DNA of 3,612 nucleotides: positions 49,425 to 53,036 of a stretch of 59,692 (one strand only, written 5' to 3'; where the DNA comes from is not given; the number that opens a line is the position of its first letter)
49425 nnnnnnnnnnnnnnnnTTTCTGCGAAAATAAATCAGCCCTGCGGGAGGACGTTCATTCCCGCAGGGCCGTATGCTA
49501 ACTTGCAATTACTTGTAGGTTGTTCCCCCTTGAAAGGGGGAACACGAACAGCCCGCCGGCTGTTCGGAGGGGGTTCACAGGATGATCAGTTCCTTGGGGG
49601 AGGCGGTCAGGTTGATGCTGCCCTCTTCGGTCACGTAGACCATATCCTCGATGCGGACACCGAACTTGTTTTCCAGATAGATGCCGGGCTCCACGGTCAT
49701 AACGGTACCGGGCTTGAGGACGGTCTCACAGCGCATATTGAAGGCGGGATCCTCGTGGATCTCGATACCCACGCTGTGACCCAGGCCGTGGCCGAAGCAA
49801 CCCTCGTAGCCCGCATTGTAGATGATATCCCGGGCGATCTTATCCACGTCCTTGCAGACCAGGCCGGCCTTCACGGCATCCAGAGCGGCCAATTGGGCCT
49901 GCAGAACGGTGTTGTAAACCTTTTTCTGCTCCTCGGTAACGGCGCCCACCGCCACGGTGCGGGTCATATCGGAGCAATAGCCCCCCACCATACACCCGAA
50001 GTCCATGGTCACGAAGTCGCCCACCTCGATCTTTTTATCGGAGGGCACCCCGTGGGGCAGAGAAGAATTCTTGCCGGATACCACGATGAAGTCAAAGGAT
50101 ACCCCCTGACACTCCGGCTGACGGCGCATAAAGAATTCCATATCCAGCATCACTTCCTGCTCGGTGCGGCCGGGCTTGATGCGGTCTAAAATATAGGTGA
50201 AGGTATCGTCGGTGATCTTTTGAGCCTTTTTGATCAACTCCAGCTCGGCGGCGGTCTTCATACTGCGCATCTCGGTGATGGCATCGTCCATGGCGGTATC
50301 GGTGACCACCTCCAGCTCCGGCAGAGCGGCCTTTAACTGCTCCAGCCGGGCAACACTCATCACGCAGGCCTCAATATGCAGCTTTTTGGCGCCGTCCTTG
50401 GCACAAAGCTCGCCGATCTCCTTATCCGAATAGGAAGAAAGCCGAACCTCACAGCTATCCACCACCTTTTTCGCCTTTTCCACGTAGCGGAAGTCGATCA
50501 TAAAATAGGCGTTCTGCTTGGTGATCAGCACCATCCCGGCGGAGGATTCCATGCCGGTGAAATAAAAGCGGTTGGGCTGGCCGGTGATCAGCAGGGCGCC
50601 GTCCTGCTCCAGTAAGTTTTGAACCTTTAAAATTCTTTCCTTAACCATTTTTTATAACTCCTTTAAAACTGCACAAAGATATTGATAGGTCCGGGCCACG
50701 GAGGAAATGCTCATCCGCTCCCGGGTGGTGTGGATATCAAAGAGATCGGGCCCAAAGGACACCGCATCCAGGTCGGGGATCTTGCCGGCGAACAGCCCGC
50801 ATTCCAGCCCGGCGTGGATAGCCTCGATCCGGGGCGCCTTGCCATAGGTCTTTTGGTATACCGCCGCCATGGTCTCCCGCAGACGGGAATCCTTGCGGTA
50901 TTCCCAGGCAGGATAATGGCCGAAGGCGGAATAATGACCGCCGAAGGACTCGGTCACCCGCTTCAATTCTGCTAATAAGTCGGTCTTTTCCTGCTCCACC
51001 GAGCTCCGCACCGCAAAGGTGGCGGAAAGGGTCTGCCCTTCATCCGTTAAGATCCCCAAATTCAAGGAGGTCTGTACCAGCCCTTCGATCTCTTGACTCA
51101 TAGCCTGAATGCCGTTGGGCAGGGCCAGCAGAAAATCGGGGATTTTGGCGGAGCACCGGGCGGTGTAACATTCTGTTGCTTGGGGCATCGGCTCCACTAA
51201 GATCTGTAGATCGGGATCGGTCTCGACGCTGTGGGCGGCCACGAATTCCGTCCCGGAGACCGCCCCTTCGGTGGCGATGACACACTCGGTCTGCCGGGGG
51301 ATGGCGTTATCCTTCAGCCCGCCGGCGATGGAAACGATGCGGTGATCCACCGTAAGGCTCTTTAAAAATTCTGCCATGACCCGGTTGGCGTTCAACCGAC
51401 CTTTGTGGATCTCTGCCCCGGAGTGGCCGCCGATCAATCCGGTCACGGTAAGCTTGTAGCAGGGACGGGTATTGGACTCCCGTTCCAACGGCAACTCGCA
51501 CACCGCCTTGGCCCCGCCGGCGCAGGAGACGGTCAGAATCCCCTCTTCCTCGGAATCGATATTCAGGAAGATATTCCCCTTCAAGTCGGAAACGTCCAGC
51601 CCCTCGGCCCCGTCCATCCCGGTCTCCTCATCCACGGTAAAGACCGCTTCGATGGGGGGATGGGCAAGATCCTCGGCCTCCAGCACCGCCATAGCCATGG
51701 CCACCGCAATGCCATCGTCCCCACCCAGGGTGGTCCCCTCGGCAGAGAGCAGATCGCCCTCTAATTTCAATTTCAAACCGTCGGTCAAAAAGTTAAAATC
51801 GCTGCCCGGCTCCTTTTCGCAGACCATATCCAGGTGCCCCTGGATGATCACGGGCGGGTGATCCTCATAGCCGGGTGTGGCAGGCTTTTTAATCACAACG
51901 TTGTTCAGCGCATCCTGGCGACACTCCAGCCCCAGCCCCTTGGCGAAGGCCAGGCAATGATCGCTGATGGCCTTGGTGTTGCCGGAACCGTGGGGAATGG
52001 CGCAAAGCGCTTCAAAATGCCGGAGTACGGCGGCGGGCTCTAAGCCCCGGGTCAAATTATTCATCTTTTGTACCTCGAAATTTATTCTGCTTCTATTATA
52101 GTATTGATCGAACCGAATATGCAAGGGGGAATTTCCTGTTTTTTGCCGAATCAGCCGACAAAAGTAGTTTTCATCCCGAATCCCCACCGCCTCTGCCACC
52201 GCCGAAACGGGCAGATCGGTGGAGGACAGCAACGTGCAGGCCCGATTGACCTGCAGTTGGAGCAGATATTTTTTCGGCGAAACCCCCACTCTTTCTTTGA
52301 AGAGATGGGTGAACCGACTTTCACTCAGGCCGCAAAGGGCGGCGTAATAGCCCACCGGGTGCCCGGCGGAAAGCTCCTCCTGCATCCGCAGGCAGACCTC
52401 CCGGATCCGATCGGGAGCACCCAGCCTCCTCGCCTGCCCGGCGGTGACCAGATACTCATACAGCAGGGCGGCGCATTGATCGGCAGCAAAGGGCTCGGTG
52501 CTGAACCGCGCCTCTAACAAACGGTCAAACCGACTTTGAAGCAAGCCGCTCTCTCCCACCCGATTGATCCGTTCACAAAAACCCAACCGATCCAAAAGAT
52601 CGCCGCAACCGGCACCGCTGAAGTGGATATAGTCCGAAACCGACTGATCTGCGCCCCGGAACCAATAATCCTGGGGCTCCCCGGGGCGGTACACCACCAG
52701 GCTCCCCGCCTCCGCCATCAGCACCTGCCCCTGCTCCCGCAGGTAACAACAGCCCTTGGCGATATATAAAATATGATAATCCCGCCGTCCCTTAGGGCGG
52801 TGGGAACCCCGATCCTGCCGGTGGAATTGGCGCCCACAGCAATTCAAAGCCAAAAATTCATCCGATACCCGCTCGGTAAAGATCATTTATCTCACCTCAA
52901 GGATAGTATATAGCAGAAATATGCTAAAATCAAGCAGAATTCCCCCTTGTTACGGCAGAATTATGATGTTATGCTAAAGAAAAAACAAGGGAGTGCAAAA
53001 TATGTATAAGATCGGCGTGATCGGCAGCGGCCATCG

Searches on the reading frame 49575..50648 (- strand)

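Call 68: search_protein_families(library=pfam, proteins=[window:49575-50648:-], max_evalue=0.00001)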
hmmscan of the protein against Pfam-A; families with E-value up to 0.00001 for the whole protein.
window:49575-50648:- (357 aa): 2 families
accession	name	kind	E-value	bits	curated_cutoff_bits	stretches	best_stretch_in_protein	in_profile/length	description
PF00557.29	Peptidase_M24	-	1.2e-71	241.3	23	1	137-341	1-208/208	Metallopeptidase family M24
PF01321.24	Creatinase_N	-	1.9e-17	64.4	22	1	5-116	1-117/128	Creatinase/Prolidase N-terminal domain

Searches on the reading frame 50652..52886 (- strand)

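Call 68: search_protein_families(library=pfam, proteins=[window:50652-52886:-], max_evalue=0.00001)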
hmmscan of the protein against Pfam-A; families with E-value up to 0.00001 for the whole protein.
window:50652-52886:- (744 aa): 5 families
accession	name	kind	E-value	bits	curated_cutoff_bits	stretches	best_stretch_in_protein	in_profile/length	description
PF12833.13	HTH_18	-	5.5e-17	62.3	33.6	1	181-258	1-78/80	Helix-turn-helix domain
PF01546.33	Peptidase_M20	-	2e-13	51.2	24.6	1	348-742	2-205/206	Peptidase family M20/M25/M40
PF00165.29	HTH_AraC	-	1.4e-12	47.9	26.6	0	182-208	15-41/42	Bacterial regulatory helix-turn-helix proteins, AraC family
PF02311.25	AraC_binding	-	1.1e-08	35.4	21.1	1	23-126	10-115/135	AraC-like ligand binding domain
PF07687.19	M20_dimer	-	4.1e-06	27.1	21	0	482-538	4-79/107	Peptidase dimerisation domain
